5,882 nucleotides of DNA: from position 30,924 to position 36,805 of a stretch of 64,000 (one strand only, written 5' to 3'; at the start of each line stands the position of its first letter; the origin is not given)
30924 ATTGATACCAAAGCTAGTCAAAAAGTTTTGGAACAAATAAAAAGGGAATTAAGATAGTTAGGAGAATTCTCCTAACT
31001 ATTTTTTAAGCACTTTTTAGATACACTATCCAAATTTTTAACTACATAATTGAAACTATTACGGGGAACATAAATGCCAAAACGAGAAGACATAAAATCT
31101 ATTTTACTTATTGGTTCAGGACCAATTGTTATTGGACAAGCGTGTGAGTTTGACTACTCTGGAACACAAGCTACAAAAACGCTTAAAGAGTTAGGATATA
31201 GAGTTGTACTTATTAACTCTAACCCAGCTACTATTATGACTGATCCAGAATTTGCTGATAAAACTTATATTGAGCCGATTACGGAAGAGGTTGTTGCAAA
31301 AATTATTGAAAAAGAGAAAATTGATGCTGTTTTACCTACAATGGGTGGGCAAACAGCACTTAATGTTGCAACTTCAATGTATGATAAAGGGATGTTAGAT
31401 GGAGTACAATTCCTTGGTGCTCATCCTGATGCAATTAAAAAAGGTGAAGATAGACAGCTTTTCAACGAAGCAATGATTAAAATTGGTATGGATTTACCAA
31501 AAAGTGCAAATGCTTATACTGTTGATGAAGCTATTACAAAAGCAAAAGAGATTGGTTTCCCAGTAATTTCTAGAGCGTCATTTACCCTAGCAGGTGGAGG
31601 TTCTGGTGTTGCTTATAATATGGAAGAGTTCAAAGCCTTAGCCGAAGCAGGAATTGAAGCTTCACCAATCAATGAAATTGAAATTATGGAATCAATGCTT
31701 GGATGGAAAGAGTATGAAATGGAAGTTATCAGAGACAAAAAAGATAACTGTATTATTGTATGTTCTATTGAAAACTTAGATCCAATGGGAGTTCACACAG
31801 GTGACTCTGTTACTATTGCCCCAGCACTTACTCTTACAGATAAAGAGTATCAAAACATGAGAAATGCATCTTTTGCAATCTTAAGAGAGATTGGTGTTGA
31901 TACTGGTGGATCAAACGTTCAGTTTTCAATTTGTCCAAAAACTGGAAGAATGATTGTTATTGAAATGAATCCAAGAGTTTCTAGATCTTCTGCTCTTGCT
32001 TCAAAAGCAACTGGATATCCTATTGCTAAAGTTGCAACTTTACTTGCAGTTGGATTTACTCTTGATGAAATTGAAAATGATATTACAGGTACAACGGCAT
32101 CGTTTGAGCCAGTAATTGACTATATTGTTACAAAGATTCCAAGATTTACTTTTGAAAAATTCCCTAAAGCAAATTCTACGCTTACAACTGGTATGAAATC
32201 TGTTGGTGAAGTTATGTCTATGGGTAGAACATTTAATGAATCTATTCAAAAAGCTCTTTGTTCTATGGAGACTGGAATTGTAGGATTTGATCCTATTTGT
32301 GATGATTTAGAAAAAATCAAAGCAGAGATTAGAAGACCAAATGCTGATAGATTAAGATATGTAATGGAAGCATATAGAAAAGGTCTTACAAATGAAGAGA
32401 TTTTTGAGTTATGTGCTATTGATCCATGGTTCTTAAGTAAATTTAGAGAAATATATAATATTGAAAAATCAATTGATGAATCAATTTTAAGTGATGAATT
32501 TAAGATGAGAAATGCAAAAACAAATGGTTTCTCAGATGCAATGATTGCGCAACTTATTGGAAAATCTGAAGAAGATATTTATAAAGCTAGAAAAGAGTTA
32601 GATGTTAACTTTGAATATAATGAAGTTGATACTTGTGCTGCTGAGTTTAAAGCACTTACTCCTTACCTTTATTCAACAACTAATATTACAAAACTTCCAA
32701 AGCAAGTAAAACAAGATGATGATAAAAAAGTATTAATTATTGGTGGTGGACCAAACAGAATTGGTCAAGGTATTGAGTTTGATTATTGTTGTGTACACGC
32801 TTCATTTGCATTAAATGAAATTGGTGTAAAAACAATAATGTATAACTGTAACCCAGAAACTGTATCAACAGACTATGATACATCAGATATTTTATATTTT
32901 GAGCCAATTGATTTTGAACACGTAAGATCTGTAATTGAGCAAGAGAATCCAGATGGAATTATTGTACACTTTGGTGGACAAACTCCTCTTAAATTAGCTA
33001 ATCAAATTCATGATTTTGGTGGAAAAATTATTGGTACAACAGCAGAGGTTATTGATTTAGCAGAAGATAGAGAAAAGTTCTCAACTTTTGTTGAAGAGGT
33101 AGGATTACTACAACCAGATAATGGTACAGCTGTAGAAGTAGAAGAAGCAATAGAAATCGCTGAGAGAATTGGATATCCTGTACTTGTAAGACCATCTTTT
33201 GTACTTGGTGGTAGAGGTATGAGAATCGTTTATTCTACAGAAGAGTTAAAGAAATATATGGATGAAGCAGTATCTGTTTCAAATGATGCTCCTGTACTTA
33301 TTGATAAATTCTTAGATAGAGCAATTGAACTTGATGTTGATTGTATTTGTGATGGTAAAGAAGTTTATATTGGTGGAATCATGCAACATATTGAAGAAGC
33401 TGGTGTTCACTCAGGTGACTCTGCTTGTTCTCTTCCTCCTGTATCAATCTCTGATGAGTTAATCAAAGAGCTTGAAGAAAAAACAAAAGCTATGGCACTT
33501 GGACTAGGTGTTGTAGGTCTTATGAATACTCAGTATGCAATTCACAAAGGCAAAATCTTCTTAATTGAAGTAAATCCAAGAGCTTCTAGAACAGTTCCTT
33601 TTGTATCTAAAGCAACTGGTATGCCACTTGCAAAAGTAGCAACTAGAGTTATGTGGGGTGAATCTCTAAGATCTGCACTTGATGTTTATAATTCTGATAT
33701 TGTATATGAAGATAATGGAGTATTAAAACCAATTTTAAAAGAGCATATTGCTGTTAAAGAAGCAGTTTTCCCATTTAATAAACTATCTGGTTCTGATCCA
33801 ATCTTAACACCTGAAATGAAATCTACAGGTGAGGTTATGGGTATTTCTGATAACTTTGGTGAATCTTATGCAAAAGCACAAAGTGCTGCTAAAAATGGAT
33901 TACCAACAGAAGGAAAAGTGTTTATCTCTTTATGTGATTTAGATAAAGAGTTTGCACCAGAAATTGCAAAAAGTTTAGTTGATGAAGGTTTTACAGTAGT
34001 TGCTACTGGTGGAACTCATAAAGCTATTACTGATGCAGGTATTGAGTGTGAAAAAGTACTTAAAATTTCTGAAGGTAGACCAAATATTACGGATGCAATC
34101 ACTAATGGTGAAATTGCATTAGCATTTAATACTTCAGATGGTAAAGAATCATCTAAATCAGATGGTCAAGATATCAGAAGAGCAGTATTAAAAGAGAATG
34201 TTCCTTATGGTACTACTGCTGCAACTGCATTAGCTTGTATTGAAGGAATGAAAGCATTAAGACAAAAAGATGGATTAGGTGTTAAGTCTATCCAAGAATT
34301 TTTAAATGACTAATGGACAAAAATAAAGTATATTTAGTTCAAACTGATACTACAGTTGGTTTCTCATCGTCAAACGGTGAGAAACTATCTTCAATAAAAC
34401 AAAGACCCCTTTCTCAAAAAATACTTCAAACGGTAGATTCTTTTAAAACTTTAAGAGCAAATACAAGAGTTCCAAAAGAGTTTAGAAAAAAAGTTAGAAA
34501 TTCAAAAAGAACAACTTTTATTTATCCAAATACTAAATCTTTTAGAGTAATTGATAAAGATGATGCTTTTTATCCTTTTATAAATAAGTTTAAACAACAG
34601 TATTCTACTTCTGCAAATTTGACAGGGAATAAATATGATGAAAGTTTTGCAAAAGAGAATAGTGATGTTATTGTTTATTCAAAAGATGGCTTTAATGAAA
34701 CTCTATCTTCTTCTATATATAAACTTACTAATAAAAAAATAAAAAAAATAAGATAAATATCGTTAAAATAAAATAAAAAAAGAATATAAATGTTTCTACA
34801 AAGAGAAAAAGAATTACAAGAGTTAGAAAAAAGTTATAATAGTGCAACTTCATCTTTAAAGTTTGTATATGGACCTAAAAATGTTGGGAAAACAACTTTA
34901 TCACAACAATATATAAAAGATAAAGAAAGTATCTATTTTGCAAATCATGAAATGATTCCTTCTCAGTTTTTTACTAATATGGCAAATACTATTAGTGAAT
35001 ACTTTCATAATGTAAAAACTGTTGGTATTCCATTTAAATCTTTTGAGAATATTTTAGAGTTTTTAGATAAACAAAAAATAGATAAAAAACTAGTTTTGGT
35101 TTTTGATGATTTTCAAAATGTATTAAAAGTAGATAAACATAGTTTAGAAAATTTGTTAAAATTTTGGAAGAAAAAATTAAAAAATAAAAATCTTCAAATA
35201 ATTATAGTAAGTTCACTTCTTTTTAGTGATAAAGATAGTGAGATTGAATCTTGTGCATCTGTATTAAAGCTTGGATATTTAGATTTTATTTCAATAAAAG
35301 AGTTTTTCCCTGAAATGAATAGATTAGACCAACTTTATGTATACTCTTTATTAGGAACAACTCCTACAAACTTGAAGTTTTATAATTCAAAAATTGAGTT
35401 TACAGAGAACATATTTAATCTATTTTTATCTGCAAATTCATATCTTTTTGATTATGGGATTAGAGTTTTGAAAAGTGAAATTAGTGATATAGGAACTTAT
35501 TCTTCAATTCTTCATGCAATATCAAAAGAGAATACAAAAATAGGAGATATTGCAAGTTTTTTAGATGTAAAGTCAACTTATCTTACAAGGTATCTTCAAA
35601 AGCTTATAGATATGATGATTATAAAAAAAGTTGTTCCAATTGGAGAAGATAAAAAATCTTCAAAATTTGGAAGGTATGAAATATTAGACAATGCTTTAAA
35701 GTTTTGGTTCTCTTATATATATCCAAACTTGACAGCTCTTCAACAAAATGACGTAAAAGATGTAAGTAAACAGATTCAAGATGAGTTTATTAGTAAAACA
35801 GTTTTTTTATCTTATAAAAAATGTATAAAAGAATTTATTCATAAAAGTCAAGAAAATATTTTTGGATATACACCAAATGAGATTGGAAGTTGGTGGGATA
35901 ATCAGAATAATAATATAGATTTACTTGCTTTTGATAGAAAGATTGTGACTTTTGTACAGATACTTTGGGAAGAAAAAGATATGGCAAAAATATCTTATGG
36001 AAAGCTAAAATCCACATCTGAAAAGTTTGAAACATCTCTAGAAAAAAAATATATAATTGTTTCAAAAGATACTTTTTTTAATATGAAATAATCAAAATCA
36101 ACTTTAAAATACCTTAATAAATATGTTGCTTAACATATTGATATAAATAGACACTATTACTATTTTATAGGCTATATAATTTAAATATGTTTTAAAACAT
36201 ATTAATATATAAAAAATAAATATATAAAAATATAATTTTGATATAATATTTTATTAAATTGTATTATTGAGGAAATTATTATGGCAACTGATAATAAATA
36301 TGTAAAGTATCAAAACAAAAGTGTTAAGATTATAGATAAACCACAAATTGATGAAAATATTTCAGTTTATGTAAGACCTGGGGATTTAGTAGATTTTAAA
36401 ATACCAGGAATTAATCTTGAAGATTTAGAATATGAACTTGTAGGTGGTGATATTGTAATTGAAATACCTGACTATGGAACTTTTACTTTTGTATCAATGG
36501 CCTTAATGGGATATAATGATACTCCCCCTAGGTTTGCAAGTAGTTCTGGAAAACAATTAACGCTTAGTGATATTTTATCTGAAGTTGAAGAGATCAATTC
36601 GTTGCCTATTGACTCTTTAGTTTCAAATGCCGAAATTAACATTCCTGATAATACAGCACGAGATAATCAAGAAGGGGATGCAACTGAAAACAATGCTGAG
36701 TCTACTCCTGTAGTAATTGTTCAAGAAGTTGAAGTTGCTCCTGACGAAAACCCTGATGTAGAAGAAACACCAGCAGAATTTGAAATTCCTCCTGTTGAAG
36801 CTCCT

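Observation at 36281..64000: Giant open reading frame (27,720 nt, 9,240 codons, still open at the window edge) that the ORF track does not show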

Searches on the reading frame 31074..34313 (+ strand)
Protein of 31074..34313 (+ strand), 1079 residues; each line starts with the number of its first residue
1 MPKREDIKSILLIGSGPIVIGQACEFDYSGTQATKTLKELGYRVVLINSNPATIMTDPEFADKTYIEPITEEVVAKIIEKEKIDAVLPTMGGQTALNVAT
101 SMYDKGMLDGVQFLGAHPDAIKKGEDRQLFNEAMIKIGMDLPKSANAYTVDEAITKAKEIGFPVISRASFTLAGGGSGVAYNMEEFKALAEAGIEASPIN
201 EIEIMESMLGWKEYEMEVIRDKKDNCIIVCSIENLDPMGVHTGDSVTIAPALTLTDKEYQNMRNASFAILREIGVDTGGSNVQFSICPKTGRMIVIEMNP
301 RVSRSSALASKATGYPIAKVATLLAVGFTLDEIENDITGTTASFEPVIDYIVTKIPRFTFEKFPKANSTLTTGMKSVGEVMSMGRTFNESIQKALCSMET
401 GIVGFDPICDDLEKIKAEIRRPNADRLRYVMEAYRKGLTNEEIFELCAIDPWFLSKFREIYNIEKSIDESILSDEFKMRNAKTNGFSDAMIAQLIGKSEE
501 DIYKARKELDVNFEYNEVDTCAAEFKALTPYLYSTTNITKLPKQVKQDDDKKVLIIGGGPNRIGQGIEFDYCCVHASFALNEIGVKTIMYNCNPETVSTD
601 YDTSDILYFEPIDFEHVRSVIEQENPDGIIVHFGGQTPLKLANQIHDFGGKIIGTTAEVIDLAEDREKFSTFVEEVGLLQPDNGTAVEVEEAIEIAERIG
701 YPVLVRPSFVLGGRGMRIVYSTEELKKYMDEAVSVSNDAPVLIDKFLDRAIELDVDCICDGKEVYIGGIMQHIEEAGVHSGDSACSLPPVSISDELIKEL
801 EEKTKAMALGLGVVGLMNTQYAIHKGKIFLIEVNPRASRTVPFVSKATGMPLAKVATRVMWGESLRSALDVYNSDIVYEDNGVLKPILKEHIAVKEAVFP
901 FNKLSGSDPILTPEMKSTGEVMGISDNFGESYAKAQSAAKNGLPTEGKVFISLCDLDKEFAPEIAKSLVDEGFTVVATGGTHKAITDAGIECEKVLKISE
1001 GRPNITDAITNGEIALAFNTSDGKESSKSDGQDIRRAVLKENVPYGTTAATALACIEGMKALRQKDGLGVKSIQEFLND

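Call 6: search_protein_families(library=ncbifam, proteins=[window:31074-34313:+], max_evalue=0.001)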
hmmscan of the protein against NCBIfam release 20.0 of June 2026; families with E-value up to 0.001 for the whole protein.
window:31074-34313:+ (1079 aa): 38 families (the best 25 are shown)
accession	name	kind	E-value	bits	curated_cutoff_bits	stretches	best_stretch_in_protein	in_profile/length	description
NF003671.0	PRK05294.1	equivalog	0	1643.1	599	1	1-1075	1-1056/1058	carbamoyl-phosphate synthase large subunit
TIGR01369.1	CPSaseII_lrg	equivalog_domain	0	1461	1027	1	2-1057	1-1050/1052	carbamoyl-phosphate synthase (glutamine-hydrolyzing) large subunit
TIGR01235.1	pyruv_carbox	equivalog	9.6e-33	112.8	1114.45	2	639-872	89-329/1143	pyruvate carboxylase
NF006406.0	PRK08654.1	equivalog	2.8e-31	108.6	739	2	619-867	68-322/499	acetyl-CoA carboxylase biotin carboxylase subunit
NF006367.0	PRK08591.1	subfamily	1.9e-30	106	597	2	640-867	90-323/451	acetyl-CoA carboxylase biotin carboxylase subunit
TIGR00514.1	accC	equivalog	4.3e-30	104.9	626.5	2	640-867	90-323/449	acetyl-CoA carboxylase biotin carboxylase subunit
NF009554.0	PRK12999.1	equivalog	1.9e-28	98.9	965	2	640-874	94-335/1147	pyruvate carboxylase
NF009471.0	PRK12833.1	equivalog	1.4e-26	93.1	686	2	641-868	94-327/467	acetyl-CoA carboxylase biotin carboxylase subunit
NF005525.0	PRK07178.1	equivalog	3.1e-26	92.1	768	2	77-338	68-327/471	acetyl-CoA carboxylase biotin carboxylase subunit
NF006286.0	PRK08462.1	equivalog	5.5e-24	84.8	740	2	651-866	103-324/445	acetyl-CoA carboxylase biotin carboxylase subunit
NF004085.0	PRK05586.1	equivalog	1.5e-22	80.1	723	2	640-867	90-323/448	acetyl-CoA carboxylase biotin carboxylase subunit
NF009402.0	PRK12767.1-1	equivalog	1.2e-20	73.6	218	2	615-842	63-281/329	carbamoyl phosphate synthase-like protein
NF006287.0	PRK08463.1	equivalog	2.8e-20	72.6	775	2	72-345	63-336/479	acetyl-CoA carboxylase subunit A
NF053643.1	Ddl_archaea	equivalog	4e-19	68.8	500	2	38-385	19-355/367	putative pseudomurein biosynthesis ATP-grasp protein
TIGR01142.1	purT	equivalog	4.5e-19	68.6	502.15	1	612-840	49-275/380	phosphoribosylglycinamide formyltransferase 2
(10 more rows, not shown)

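Call 76: find_encoding_contigs(protein=window:31074-34310:+, flank=10000, max_places=3)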
Protein window:31074-34310:+ (1079 aa): no gene with exactly this product is on record in the collection.

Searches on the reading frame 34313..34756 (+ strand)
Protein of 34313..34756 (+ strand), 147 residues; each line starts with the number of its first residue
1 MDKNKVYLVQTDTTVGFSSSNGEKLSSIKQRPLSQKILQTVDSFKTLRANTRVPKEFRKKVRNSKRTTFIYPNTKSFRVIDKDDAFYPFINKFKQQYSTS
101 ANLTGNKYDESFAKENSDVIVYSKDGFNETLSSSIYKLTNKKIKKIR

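Call 6: search_protein_families(library=ncbifam, proteins=[window:34313-34756:+], max_evalue=0.001)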
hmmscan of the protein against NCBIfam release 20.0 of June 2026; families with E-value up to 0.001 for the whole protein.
window:34313-34756:+ (147 aa): 0 families

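Call 20: search_protein_families(library=pfam, proteins=[window:34313-34756:+], max_evalue=0.001)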
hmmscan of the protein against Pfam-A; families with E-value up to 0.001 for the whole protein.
window:34313-34756:+ (147 aa): 1 family
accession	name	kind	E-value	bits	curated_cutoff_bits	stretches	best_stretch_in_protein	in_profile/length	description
PF01300.24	Sua5_yciO_yrdC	-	3.1e-05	24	25.1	0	3-147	5-176/178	Telomere recombination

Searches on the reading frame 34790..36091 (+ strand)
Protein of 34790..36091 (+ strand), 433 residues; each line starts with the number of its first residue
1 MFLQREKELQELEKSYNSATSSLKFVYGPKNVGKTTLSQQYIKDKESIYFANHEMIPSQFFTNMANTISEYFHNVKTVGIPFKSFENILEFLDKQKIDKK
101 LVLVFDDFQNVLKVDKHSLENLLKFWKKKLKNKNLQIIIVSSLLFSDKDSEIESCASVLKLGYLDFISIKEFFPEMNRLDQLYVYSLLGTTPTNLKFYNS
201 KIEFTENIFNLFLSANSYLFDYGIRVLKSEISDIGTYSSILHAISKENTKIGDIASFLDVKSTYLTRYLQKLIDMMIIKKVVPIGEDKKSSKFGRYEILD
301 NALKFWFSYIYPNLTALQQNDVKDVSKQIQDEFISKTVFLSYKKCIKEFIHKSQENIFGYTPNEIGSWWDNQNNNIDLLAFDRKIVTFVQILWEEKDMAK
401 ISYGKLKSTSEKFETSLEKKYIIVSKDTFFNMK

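Call 6: search_protein_families(library=ncbifam, proteins=[window:34790-36091:+], max_evalue=0.001)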
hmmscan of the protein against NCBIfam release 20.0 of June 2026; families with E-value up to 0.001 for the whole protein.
window:34790-36091:+ (433 aa): 1 family
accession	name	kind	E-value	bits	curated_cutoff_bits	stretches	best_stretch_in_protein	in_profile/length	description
TIGR02928.1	TIGR02928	subfamily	7.4e-06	25.1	181.3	1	2-142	17-174/366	orc1/cdc6 family replication initiation protein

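Call 20: search_protein_families(library=pfam, proteins=[window:34790-36091:+], max_evalue=0.001)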
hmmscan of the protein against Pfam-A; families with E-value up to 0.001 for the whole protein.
window:34790-36091:+ (433 aa): 6 families
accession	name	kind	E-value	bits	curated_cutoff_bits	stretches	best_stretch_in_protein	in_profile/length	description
PF01637.24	ATPase_2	-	1.2e-21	78.1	33.2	1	2-195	1-222/225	ATPase domain predominantly from Archaea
PF03008.20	DUF234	-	3.7e-11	43.7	22.5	1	306-396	1-92/100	Archaea bacterial proteins of unknown function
PF13173.12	AAA_14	-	8.8e-08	32.6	27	1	23-147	4-103/129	AAA domain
PF13191.12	AAA_16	-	7.2e-06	27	32.6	1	3-123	3-156/167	AAA ATPase domain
PF13401.12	AAA_22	-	1.8e-05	25.5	27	1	24-140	8-121/130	AAA domain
PF00004.35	AAA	-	0.00053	20.9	21.2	0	26-141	3-107/131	ATPase family associated with various cellular activities (AAA)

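Call 75: find_encoding_contigs(protein=window:34790-36088:+, flank=10000, max_places=3)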
Protein window:34790-36088:+ (433 aa): no gene with exactly this product is on record in the collection.

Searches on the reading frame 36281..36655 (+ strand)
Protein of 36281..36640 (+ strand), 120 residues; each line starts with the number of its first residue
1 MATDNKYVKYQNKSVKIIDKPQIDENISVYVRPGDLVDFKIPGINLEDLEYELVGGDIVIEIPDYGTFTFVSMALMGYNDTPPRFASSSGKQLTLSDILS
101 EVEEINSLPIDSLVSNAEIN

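Call 39: search_protein_families(library=ncbifam, proteins=[window:36281-36640:+], max_evalue=1)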
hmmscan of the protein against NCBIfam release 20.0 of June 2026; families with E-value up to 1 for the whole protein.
window:36281-36640:+ (120 aa): 0 families

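Call 47: predict_structure(alignment_id=A2)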
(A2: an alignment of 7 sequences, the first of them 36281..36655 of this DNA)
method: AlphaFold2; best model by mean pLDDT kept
length: 125 residues; sequences in the alignment: 7
mean_pLDDT: 75.0   pTM: 0.68
mean pLDDT of the five models: 75.0, 70.4, 69.9, 68.1, 67.2
residues with pLDDT >= 90: 17; 70-90: 72; 50-70: 17; < 50: 19
segments of 3 or more residues with pLDDT < 50: 107-125
pLDDT, mean of each block of 10 residues (from residue 1): 71 88 89 88 85 83 91 67 84 80 54 39 36
secondary structure, 60 per line:
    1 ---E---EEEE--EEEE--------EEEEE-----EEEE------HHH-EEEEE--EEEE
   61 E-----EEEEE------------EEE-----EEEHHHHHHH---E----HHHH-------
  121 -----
elements in order: E8-11 E14-17 E26-30 E36-39 E50-54 E57-61 E67-71 E84-86 E92-94 H95-101 H110-113

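Call 52: fold_search(model_id=the predicted structure, library=pdb)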
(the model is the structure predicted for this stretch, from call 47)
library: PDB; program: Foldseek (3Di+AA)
matches with E <= 10: 525; with E <= 0.001: 0
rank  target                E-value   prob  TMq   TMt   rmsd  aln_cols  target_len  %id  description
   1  9p6c_A                2.1e-02  0.99  0.43  0.35   4.0        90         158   13  RTX domain block V of adenylate cyclase toxin with mutations D1533N, A1542N, D1560N, S1569N, D1587N, H1598N, H1608N (released 2025-12-24)
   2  7u1z_A                2.4e-02  0.82  0.39  0.04  11.8       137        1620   12  Crystal structure of the DRBD and CROPs of TcdA (released 2022-03-09)
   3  9p0c_B                3.7e-02  0.98  0.43  0.33   3.7        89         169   13  Crystal structure of Ca2+-bound RTX domain block V of adenylate cyclase toxin from Bordetella pertussis (released 2026-01-07)
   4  8jhz_A                3.9e-02  0.85  0.36  0.02   9.1       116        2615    9  Cryo-EM structure of the TcsH-TMPRSS2 complex (released 2024-03-20)
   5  7u1z_B                4.7e-02  0.80  0.43  0.05   8.0       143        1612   10  Crystal structure of the DRBD and CROPs of TcdA (released 2022-03-09)
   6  7pog                  5.7e-02  0.69  0.38  0.03  11.3       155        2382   10  High-resolution structure of native toxin A from Clostridioides difficile (released 2021-12-08)
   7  5cvw                  7.7e-02  0.97  0.45  0.38   4.0        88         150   14  CRYSTAL STRUCTURE OF RTX DOMAIN BLOCK V OF ADENYLATE CYCLASE TOXIN FROM BORDETELLA PERTUSSIS (released 2015-09-09)
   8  8qen                  1.4e-01  0.82  0.38  0.03   4.3        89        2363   13  cryo-EM structure of apo Clostridioides difficile toxin B (released 2024-03-20)
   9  2qua                  1.7e-01  0.28  0.28  0.07   6.1        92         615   14  Crystal structure of LipA from Serratia marcescens (released 2007-08-28)
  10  3a6z_A                2.1e-01  0.25  0.31  0.09   5.8       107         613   10  Crystal structure of Pseudomonas sp. MIS38 lipase (PML) in the open conformation following dialysis against Ca-free bu (released 2010-05-26)
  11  9mf4_A                2.3e-01  0.85  0.43  0.06   3.8        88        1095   12  De novo designed minibinder complexed with Clostridioides difficile Toxin B (released 2025-09-17)
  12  8qeo_A                2.3e-01  0.82  0.44  0.03   5.9       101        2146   13  cryo-EM structure complex of Frizzled-7 and Clostridioides difficile toxin B (released 2024-03-20)
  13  9euw                  2.5e-01  0.25  0.32  0.02  11.4       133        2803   11  Lymphostatin, conformation 2 (composite structure) (released 2025-04-09)
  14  3gvp_C                2.5e-01  0.23  0.19  0.06   8.8        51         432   14  Human SAHH-like domain of human adenosylhomocysteinase 3 (released 2009-06-09)
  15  9euv                  2.7e-01  0.28  0.38  0.03   9.3       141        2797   13  Lymphostatin, conformation 1 (composite structure) (released 2025-04-09)
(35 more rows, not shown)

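Call 64: search_protein_families(library=pfam, proteins=[window:36281-36640:+], max_evalue=1)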
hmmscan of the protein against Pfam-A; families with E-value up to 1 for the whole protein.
window:36281-36640:+ (120 aa): 1 family
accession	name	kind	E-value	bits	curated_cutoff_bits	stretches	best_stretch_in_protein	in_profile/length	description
PF18046.7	FKBP26_C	-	0.17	12.6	27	1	36-68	8-40/72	FKBP26_C-terminal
